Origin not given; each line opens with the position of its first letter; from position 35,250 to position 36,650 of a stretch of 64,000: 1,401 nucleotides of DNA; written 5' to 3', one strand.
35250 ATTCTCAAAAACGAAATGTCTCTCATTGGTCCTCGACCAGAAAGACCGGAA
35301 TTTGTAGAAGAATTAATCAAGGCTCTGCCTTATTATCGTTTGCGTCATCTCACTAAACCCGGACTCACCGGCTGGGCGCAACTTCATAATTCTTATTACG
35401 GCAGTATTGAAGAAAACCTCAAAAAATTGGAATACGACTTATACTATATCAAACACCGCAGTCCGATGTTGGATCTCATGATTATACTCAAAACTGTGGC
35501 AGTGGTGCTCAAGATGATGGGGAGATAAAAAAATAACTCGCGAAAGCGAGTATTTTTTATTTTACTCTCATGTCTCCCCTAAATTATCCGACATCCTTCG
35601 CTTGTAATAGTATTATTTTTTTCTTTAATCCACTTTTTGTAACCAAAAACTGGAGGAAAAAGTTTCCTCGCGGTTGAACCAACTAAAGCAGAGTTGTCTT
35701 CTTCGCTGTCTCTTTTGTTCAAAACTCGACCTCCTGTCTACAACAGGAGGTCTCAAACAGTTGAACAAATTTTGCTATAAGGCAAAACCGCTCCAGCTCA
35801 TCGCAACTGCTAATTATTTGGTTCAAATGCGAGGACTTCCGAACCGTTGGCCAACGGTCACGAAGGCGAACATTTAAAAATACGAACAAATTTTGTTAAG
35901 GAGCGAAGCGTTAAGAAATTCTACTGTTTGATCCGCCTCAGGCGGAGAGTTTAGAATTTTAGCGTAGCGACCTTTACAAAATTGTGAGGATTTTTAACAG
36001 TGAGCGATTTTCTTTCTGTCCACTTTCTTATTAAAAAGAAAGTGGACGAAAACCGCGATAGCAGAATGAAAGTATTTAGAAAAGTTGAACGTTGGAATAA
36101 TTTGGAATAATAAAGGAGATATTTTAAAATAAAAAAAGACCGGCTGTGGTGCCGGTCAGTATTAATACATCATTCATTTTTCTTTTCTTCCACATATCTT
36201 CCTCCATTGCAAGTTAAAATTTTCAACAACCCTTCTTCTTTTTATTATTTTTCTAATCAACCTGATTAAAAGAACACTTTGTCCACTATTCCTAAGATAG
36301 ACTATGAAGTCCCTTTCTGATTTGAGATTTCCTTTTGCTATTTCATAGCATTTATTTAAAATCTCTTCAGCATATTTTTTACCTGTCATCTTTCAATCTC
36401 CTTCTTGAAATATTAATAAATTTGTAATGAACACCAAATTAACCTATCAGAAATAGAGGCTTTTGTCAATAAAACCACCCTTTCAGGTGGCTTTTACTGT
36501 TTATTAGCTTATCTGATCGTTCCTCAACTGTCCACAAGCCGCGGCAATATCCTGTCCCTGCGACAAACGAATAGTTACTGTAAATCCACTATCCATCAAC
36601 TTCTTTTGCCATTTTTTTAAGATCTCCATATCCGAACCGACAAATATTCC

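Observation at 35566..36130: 560-bp hairpin-dense non-coding region enclosed by terminators: candidate structured RNA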

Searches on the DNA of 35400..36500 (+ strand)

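Call 4: search_rna_families(source=window, start=35400, end=36500, threshold=evalue, max_evalue=10, show_alignments=3)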
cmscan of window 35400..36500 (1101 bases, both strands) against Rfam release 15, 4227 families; matches with E-value up to 10: 24.
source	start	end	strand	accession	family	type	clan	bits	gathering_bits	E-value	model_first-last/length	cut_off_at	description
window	36007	36056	-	RF03794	MIR5298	Gene; miRNA;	-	25.9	70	0.14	1-80/80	no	MIR5298 microRNA precursor family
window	36390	36413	+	RF01354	CRISPR-DR45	Gene; CRISPR;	-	25.2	37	0.087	1-24/24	no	CRISPR RNA direct repeat element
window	36003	36057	-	RF04239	mir-4679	Gene; miRNA;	-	22.4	88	0.2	1-75/75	no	mir-4679 microRNA precursor family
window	36463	36497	+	RF01366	CRISPR-DR53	Gene; CRISPR;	-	21.5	45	0.33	1-37/37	no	CRISPR RNA direct repeat element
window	36103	36186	+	RF00444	PrrF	Gene; sRNA;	-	20.4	90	0.91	1-150/150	no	PrrF RNA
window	35473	35547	+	RF01605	plasmodium_snoR30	Gene; snRNA; snoRNA; CD-box;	-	20.3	43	3.8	1-74/74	no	small nucleolar RNA snoR30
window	35975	36052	+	RF01797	fstAT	Gene; antitoxin;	-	19.3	72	1.6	1-94/94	no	Fst antitoxin sRNA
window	35497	35561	+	RF02063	STnc350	Gene; sRNA;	-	19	60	1.2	1-68/68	no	Salmonella enterica sRNA STnc350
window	35994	36065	+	RF00688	MIR394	Gene; miRNA;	-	18.9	60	0.87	1-109/109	no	MIR394 microRNA precursor family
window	35517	35571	+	RF03598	MIR6024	Gene; miRNA;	-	18.6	72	1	1-99/99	no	MIR6024 microRNA precursor family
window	36125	36231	-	RF02995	IMES-5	Gene; sRNA;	-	17.8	96.1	1.1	1-150/150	no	IMES-5 RNA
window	36010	36054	-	RF04067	mir-4520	Gene; miRNA;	-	17.6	90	0.69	1-70/70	no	mir-4520 microRNA precursor family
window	36003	36057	+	RF04239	mir-4679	Gene; miRNA;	-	17.6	88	3.5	1-75/75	no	mir-4679 microRNA precursor family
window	36016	36049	-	RF02266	XIST_intron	Gene; lncRNA;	-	17.3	70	5.6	1-68/68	no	XIST 3' intron conserved motif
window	36126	36246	-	RF00558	L20_leader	Cis-reg; leader;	-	17.1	58.7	2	1-127/127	no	Ribosomal protein L20 leader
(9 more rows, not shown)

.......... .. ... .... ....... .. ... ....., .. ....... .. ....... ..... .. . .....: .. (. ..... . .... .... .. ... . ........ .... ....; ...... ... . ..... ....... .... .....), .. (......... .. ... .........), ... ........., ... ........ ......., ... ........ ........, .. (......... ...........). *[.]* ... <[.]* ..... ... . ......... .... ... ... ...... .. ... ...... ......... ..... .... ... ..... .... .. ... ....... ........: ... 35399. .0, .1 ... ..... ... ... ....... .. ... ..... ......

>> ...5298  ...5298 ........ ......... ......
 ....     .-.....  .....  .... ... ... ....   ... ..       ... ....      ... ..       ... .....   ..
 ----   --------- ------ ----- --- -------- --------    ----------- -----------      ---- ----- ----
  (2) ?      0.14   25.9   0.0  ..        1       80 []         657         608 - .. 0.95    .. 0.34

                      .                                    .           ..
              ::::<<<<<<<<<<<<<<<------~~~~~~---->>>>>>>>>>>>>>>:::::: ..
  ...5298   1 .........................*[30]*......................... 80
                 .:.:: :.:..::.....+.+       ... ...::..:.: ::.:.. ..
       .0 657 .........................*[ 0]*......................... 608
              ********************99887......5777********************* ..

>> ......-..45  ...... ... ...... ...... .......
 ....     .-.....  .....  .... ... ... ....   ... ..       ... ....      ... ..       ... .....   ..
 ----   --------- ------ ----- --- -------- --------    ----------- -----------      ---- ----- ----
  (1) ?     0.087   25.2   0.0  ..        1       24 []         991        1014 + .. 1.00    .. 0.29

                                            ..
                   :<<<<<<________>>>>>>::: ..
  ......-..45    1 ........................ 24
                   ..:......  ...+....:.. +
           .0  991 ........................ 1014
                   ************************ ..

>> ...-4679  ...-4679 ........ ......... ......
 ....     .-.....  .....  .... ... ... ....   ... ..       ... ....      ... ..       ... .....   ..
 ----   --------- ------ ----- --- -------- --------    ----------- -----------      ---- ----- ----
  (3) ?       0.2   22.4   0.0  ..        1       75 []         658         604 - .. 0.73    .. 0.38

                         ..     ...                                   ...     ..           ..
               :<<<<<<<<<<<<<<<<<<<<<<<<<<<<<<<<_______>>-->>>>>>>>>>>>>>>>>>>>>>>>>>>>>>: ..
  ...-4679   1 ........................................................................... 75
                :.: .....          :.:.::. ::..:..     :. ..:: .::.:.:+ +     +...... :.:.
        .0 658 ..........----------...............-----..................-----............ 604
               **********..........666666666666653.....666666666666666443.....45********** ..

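Call 18: search_dna_similar(query=window:35560-36135:+, collection=phages, mode=distant, max_evalue=0.01)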
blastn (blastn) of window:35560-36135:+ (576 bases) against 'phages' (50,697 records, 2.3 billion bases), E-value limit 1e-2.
No match.

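Call 74: build_rna_model(alignment_id=A4)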
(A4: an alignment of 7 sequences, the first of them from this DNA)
Model R1 built from alignment A4 (7 sequences, 162 columns); structure: RNAalifold consensus.
model positions 142; base pairs 33; branch points 0; effective number of sequences 1.66; information 0.589 bits per position. Calibrated on 0.2 Mb of random sequence (short: E-values are rough).
structure used (alignment columns):
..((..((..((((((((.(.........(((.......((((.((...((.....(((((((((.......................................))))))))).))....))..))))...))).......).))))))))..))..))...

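Call 75: search_with_rna_model(model_id=R1, sources=[window, L007, L008, L009, L010, L011, L012, L013, L014, L015, L016, L017, L018, L019, L020, L021, L022, L023, L024, L025, L026, L027, L028, L029, L030, L031, L032, L033, L034, L035, L036, L037, L038, L039, L040, L041, L042, L043, L044, L045, L046, L047, L048, L049, L050, L051, L052, L053, L054, L055, L056, L057, L058, L059, L060, L061, L062, L063, L064, L065, L066, L067, L068, L069, L070, L071, L072, L073, L074, L075, L076, L077, L078, L079, L080, L081, L082, L083, L084, L085, L086, L131, L132, L133], max_evalue=1, show_alignments=4)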
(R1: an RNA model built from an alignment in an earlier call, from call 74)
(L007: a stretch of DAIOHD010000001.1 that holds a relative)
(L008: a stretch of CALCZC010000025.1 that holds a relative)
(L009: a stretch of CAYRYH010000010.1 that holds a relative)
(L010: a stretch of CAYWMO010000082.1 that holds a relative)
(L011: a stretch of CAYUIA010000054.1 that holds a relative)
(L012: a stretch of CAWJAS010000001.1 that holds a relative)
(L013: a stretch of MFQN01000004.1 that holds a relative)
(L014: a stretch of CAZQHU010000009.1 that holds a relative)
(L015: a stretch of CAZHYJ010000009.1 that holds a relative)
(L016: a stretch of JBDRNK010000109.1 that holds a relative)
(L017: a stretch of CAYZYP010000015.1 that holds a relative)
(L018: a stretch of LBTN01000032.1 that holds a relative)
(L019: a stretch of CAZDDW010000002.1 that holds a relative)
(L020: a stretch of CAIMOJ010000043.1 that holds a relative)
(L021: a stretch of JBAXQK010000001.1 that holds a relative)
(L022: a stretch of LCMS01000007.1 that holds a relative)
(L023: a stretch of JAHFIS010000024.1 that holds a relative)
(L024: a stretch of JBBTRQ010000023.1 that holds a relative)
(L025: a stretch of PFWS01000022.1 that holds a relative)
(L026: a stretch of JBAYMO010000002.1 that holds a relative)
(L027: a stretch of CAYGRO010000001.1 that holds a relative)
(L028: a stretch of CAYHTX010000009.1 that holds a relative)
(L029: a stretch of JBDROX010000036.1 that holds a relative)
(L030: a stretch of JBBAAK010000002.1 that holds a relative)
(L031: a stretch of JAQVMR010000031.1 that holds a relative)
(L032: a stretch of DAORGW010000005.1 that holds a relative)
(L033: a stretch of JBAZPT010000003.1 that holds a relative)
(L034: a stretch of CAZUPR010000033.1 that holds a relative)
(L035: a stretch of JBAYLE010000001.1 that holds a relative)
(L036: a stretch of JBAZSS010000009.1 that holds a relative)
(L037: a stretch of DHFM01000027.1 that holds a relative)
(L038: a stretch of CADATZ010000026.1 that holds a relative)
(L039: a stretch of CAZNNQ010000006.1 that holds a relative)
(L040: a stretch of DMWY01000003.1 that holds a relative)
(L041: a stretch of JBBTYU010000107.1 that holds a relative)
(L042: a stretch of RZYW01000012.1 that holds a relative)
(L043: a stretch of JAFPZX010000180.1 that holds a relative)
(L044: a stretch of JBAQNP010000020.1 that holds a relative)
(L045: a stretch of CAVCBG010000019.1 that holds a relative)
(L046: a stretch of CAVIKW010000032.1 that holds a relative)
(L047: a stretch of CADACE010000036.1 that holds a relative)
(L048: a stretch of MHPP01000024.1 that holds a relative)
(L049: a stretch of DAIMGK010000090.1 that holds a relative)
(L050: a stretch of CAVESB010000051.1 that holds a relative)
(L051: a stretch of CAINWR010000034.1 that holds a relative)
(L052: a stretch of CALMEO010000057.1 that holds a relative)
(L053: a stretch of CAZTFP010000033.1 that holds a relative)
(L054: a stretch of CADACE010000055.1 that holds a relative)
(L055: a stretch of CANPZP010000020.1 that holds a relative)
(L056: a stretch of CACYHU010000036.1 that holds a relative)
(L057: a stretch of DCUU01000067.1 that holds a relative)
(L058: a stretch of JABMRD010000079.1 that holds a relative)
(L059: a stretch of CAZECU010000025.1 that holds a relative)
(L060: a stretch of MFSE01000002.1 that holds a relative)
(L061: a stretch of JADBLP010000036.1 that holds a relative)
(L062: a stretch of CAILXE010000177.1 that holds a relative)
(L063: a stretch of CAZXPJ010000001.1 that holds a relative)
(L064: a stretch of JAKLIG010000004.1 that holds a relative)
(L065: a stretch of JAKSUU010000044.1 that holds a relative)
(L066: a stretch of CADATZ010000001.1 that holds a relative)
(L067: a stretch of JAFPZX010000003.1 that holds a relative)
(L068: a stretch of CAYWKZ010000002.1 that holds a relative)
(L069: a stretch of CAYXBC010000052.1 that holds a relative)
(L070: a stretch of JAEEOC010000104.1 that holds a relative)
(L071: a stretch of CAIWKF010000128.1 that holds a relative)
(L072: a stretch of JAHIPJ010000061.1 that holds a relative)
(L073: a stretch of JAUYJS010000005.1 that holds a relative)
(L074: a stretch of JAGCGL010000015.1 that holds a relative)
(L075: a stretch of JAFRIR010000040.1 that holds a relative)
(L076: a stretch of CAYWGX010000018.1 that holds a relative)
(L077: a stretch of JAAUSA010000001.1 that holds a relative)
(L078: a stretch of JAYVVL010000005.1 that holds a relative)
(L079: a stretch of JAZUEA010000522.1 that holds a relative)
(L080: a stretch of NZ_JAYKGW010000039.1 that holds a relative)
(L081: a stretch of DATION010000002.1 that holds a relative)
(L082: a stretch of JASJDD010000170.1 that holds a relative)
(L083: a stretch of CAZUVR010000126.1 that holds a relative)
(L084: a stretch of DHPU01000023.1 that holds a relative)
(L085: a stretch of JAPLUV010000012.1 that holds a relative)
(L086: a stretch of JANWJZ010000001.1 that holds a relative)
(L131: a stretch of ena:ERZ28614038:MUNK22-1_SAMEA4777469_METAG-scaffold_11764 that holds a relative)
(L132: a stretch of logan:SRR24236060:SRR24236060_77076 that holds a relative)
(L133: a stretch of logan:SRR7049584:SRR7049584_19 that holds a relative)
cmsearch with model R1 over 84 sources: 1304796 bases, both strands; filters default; matches with E-value up to 1: 4.
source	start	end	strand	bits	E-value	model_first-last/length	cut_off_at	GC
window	35864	36007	+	153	2.7e-29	1-142/142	no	0.38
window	35664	35816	-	31.4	0.0033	1-142/142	no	0.44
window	35864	36007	-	25.4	0.061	1-142/142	no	0.38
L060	4875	4948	+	22.5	0.26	1-142/142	no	0.34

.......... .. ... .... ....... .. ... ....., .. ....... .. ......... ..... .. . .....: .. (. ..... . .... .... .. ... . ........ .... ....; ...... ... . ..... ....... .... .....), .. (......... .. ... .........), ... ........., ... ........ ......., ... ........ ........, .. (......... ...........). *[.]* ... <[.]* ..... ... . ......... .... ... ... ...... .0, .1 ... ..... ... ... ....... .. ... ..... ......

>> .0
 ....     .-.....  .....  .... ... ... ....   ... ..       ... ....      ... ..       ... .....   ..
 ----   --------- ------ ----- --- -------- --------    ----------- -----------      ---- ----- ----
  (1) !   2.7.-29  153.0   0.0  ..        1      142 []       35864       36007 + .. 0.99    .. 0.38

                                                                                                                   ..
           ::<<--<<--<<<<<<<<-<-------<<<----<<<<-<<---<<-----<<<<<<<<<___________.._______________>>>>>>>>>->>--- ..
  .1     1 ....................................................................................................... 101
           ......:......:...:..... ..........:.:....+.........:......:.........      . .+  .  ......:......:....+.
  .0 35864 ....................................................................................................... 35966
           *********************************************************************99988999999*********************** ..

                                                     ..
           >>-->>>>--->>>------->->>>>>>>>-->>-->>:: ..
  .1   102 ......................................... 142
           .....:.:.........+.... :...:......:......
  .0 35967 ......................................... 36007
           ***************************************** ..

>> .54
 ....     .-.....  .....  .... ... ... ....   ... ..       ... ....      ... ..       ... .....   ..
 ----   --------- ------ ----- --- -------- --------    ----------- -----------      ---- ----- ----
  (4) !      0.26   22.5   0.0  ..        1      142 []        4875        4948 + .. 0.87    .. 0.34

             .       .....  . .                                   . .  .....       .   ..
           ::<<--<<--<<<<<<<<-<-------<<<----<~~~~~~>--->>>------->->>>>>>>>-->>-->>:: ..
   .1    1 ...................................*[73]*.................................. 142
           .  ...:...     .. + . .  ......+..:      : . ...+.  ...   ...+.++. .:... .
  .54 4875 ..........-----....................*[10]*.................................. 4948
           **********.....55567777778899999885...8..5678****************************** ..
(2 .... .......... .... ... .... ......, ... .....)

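Call 81: search_dna_similar(query=window:35566-35850:+, collection=plasmids, mode=distant, max_evalue=0.01)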
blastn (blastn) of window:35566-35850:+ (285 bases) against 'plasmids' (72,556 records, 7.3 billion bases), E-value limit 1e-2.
No match.

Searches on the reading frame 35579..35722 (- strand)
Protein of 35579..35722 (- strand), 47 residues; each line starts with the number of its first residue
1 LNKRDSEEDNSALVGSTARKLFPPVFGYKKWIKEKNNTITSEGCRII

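Call 26: search_protein_families(library=pfam, proteins=[window:35579-35722:-], max_evalue=1)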
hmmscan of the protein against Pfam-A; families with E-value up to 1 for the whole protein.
window:35579-35722:- (47 aa): 0 families

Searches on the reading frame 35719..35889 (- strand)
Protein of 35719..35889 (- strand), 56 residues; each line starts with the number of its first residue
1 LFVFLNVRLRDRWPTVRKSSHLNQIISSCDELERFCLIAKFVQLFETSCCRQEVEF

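Call 26: search_protein_families(library=pfam, proteins=[window:35719-35889:-], max_evalue=1)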
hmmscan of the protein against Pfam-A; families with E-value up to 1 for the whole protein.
window:35719-35889:- (56 aa): 1 family
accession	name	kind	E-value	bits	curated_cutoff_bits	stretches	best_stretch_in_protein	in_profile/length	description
PF00540.23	Gag_p17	-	0.14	12.6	20.8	1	6-52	17-58/140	gag gene protein p17 (matrix protein)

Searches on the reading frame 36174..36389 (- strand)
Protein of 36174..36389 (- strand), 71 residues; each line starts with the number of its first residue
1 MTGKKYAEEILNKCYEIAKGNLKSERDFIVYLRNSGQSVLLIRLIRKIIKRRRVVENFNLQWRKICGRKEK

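Call 26: search_protein_families(library=pfam, proteins=[window:36174-36389:-], max_evalue=1)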
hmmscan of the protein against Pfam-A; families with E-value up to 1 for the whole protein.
window:36174-36389:- (71 aa): 1 family
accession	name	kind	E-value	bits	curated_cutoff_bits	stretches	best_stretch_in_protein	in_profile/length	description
PF13588.12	HSDR_N_2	-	0.092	13.3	25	1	4-52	17-64/110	Type I restriction enzyme R protein N terminus (HSDR_N)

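Call 37: find_homologous_proteins(query=window:36174-36389:-, max_evalue=0.01)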
Query window:36174-36389:- (71 aa): 1 proteins with E <= 0.01 among 1 candidates.
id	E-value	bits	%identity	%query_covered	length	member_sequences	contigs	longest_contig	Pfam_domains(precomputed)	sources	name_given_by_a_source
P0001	2.2e-38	146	100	100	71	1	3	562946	-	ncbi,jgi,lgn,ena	-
